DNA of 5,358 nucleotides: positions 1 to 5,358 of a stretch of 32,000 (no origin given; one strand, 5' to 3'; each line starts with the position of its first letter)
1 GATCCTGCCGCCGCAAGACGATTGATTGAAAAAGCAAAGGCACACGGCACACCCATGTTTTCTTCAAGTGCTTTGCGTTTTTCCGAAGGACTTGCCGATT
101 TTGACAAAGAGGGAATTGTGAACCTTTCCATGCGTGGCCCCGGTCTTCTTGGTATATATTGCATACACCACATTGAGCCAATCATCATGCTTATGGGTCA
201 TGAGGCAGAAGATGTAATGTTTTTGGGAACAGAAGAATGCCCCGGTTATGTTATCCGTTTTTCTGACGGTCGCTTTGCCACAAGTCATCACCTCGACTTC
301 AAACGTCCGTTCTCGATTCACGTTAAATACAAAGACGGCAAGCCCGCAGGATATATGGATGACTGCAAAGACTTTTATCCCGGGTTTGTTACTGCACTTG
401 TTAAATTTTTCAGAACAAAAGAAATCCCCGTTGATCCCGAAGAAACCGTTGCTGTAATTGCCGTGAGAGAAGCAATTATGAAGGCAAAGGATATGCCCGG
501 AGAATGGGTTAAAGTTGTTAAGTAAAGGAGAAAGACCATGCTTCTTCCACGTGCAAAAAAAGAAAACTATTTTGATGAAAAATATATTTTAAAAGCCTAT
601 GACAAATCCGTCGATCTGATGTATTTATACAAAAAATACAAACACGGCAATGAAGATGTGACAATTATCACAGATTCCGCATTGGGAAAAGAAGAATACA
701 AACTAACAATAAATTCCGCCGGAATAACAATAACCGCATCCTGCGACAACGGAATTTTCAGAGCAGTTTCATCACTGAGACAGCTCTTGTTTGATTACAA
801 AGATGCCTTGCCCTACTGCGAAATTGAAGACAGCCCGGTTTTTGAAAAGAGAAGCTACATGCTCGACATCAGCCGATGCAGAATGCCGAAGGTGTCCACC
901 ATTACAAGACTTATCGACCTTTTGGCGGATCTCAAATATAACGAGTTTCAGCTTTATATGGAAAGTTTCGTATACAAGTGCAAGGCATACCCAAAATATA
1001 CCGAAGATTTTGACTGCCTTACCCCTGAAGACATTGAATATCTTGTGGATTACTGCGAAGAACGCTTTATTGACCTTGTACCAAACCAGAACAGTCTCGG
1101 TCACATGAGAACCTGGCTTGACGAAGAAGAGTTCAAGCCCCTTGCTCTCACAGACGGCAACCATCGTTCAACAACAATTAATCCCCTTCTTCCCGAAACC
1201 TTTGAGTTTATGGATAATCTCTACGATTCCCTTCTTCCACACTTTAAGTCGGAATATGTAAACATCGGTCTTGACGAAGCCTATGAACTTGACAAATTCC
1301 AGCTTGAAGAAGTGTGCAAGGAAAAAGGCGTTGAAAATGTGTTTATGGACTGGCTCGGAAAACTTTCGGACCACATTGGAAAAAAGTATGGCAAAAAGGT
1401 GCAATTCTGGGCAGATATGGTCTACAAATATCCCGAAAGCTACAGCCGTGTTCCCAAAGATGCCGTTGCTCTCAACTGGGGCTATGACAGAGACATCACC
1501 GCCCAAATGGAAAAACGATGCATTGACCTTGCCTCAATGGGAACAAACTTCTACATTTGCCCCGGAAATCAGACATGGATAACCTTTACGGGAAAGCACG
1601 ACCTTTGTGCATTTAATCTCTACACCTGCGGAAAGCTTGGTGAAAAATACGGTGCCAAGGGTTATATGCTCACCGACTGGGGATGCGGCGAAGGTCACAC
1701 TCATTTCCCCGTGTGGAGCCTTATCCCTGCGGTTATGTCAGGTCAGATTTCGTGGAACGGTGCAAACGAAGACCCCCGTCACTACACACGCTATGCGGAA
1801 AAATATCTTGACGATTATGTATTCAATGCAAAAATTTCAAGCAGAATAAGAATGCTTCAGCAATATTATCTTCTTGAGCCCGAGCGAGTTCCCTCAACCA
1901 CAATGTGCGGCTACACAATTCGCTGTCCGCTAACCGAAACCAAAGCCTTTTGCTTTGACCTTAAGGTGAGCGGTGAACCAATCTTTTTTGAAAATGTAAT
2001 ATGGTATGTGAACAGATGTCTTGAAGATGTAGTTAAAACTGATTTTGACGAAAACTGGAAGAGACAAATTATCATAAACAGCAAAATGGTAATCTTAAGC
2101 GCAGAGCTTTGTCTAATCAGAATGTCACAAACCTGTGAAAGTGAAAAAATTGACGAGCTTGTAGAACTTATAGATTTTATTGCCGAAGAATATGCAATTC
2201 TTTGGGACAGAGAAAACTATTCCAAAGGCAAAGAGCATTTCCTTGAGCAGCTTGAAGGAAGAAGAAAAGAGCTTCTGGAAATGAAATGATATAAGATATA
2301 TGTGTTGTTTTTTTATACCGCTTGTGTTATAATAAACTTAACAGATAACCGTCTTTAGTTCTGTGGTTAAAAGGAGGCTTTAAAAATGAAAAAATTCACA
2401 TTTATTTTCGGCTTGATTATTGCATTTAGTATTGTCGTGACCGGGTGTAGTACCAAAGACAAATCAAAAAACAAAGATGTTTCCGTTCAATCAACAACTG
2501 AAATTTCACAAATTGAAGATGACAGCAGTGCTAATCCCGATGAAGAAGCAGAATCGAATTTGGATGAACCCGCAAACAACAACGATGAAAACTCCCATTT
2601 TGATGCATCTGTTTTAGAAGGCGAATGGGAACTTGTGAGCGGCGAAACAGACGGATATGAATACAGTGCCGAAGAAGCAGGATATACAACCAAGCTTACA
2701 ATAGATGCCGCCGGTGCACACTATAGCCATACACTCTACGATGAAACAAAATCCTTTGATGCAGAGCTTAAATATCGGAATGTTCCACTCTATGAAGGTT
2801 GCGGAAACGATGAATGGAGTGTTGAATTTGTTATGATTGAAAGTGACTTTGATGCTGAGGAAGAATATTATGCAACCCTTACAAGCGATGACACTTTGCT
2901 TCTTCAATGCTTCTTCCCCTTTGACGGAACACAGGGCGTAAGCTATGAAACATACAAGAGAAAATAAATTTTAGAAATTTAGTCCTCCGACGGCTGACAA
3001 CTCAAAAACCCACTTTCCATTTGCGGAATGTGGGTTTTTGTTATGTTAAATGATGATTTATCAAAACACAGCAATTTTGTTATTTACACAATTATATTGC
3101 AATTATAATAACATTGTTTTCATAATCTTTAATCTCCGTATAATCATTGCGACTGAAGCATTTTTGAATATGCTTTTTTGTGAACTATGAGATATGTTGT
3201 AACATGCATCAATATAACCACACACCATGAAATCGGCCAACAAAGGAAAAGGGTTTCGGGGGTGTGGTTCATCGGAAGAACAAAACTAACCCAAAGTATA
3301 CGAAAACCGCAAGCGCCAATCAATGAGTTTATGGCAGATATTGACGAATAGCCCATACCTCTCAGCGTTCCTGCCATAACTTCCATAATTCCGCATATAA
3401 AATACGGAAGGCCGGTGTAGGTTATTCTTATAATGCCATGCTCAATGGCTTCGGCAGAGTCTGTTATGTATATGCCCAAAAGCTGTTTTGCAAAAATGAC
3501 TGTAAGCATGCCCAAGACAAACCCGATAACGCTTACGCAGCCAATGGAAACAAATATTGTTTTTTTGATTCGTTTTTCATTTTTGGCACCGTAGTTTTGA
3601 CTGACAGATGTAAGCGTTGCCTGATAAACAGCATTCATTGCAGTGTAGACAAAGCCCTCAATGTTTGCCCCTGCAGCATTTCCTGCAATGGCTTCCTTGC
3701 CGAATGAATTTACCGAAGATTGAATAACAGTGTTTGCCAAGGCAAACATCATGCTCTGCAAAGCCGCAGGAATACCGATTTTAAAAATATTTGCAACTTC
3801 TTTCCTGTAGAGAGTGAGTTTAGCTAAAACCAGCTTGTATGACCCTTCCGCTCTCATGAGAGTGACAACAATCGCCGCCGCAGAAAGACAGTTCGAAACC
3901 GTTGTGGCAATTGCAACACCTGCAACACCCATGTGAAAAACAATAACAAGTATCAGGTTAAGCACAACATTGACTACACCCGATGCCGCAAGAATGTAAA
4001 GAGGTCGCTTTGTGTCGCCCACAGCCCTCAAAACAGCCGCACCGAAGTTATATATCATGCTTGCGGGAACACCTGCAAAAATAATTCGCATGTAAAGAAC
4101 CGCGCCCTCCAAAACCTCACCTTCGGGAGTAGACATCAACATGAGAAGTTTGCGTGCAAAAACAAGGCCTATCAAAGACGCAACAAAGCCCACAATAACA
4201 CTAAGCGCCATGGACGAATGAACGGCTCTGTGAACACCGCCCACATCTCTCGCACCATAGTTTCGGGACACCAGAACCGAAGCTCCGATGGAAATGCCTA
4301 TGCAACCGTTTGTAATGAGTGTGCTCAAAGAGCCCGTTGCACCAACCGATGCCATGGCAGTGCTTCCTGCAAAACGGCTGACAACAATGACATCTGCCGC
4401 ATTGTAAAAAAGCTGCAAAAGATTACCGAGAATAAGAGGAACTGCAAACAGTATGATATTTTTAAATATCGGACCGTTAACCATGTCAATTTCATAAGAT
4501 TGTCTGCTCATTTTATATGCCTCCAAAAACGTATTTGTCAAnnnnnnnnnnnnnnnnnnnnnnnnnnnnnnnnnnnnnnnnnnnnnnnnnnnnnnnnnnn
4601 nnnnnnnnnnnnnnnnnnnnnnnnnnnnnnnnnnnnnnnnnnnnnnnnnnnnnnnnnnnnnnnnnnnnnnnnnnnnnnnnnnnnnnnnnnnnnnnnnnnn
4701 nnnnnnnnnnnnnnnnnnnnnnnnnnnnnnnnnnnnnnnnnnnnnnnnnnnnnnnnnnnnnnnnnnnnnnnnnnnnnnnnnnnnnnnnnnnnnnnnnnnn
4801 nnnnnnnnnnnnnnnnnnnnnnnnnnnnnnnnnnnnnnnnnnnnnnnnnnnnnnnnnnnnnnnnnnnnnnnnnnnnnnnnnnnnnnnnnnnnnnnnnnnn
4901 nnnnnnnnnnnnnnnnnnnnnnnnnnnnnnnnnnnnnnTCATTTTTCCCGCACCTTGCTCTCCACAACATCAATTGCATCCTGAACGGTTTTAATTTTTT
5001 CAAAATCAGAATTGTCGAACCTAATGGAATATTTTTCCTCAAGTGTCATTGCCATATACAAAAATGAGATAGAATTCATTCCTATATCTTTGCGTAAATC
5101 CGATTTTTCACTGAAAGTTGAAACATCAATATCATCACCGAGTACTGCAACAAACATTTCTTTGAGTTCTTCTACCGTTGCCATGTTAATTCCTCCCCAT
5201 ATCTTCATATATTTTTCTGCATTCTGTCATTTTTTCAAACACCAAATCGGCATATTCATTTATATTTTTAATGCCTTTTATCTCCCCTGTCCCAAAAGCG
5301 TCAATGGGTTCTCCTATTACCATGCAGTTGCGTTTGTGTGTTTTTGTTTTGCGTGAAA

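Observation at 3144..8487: Translationally coupled six-gene operon: AMP-ligase~carrier fusion, two LPLATs, free ACP, LRAT-like enzyme and a MATE/MOP transporter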

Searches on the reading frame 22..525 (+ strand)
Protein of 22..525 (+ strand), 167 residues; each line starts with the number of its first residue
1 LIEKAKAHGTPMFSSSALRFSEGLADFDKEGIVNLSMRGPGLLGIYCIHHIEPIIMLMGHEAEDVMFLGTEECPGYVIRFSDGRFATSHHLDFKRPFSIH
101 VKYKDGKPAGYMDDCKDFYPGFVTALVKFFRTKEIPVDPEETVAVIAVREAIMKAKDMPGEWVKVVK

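Call 72: search_protein_families(library=pfam, proteins=[window:22-525:+], max_evalue=0.001)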
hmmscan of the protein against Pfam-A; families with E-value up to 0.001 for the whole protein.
window:22-525:+ (167 aa): 0 families

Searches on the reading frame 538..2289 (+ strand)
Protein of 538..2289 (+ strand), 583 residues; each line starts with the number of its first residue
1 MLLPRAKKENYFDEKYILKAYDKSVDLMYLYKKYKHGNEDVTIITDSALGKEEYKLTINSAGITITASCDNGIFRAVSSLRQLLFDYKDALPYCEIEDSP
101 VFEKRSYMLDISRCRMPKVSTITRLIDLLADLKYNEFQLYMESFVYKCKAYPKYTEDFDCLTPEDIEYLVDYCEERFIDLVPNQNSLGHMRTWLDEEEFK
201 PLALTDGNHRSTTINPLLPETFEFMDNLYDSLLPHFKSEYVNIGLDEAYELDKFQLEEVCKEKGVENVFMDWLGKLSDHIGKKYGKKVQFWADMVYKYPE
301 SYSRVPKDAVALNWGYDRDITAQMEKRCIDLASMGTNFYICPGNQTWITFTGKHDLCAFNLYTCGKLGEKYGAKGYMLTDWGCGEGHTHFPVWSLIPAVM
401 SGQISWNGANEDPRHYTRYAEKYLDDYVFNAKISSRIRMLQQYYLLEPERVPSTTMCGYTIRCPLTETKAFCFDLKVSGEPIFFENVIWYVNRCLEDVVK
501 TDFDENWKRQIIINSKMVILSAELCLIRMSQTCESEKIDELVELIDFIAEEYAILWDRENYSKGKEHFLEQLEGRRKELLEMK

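Call 72: search_protein_families(library=pfam, proteins=[window:538-2289:+], max_evalue=0.001)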
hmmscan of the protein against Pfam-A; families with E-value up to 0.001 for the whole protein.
window:538-2289:+ (583 aa): 2 families
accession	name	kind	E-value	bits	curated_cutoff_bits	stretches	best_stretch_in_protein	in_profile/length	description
PF00728.28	Glyco_hydro_20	-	4.1e-22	79.4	22.3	1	102-341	1-268/348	Glycosyl hydrolase family 20, catalytic domain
PF02838.20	Glyco_hydro_20b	-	2.1e-10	41.8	26.1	1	35-98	57-123/124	Glycosyl hydrolase family 20, domain 2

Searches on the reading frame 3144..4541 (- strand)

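Call 4: search_protein_families(library=pfam, proteins=[window:3144-4541:-], max_evalue=0.01)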
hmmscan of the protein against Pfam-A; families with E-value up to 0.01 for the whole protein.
window:3144-4541:- (465 aa): 1 family
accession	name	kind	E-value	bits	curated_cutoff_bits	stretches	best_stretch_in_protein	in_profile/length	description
PF01554.23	MatE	-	3.3e-51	173.6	24.9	2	35-197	1-161/161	MatE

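Call 5: search_protein_families(library=ncbifam, proteins=[window:3144-4541:-], max_evalue=0.01)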
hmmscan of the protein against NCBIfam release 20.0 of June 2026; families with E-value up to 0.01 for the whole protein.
window:3144-4541:- (465 aa): 12 families
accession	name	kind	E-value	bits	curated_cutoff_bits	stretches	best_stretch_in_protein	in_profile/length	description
TIGR00797.1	matE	subfamily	1.3e-59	202.1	147.4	1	35-422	1-384/396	MATE family efflux transporter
NF041801.1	MATE_SolL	equivalog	1.6e-30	106.3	780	1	19-414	12-409/458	solanimycin export family MATE transporter SolL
NF052396.1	MATE_WgkD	equivalog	2.1e-26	92.9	510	1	26-446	2-419/428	tryglysin-associated MATE efflux transporter WgkD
NF000131.1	MATE_multi_MepA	equivalog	1.4e-23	83.9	850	1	22-421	11-405/451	multidrug efflux MATE transporter MepA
NF007562.1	PRK10189.1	equivalog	3.9e-23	81.9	465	1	25-416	25-422/470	EmmdR/YeeO family multidrug/toxin efflux MATE transporter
NF007130.1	PRK09575.1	equivalog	1.6e-21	77.1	445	1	25-450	4-426/435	MATE family efflux transporter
NF001214.0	PRK00187.1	equivalog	8.8e-14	51.3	449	1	28-396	11-386/464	NorM family multidrug efflux MATE transporter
NF007690.0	PRK10367.1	equivalog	9.7e-14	51.1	409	1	28-357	10-339/441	MATE family efflux transporter DinF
NF045578.1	export_MbnM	equivalog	4.8e-09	35.7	285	1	38-306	11-274/410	methanobactin export MATE transporter MbnM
NF000217.1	MATE_multi_FepA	equivalog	5.4e-08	32.3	900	1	30-443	18-428/443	multidrug efflux MATE transporter FepA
TIGR02900.1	spore_V_B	equivalog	1e-07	31.1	372.3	1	25-222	223-425/488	stage V sporulation protein B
NF000263.1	MATE_multi_NorM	equivalog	1.6e-07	31.1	950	1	30-363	21-358/459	multidrug efflux MATE transporter NorM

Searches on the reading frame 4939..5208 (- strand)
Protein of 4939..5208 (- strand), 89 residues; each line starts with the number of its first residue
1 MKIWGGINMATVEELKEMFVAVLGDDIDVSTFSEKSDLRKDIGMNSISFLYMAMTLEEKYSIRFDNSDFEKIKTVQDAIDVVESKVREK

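Call 4: search_protein_families(library=pfam, proteins=[window:4939-5208:-], max_evalue=0.01)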
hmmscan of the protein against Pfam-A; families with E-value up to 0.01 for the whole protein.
window:4939-5208:- (89 aa): 1 family
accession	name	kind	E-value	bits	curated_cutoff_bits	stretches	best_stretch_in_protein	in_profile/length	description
PF00550.31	PP-binding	-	7.5e-09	36.2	20.8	1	14-80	2-65/67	Phosphopantetheine attachment site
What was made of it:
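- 4939..5184 (-): Stand-alone acyl carrier protein (81 aa). PF00550 scores 36 bits (call 4).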

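Call 5: search_protein_families(library=ncbifam, proteins=[window:4939-5208:-], max_evalue=0.01)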
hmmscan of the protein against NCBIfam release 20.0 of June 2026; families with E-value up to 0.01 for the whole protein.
window:4939-5208:- (89 aa): 13 families
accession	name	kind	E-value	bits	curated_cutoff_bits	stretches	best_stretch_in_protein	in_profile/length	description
NF002148.0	PRK00982.1-2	subfamily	1.8e-11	43.7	71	1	9-85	3-77/79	acyl carrier protein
NF002149.0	PRK00982.1-3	equivalog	1.2e-08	34.8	106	1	16-85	9-76/78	acyl carrier protein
NF002150.0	PRK00982.1-4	subfamily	2.2e-08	34.2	66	1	13-85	8-78/80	acyl carrier protein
TIGR00517.1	acyl_carrier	equivalog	9.9e-08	31.8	70.45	1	10-85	3-76/77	acyl carrier protein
NF002151.0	PRK00982.1-5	equivalog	1.4e-07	31.5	92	1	12-85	5-76/78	acyl carrier protein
NF040636.1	AcpM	exception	1.5e-07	31.3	146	1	12-83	7-76/93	meromycolate extension acyl carrier protein AcpM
NF002147.0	PRK00982.1-1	equivalog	8.8e-07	28.7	84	1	27-84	22-79/83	acyl carrier protein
NF058660.1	cispen_ACP_AmcB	equivalog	2.7e-06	27.4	80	1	14-84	5-77/80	cispentacin biosynthesis acyl carrier protein AmcB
NF009104.0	PRK12449.1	equivalog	2.8e-06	27.2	70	1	32-85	25-78/80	acyl carrier protein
NF004533.0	PRK05883.1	equivalog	4.1e-06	26.5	72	1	12-88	21-99/100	acyl carrier protein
NF003757.0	PRK05350.1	equivalog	7.1e-06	26.1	65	1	17-88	9-82/83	acyl carrier protein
NF006031.0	PRK08172.1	equivalog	2.1e-05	25.1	76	1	14-86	8-78/82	acyl carrier protein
NF005798.0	PRK07639.1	equivalog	0.0088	16.5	100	1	15-85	6-81/91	petrobactin biosynthesis protein AsbD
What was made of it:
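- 4939..5184 (-): It falls below every AcpP equivalog cut-off (call 5).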
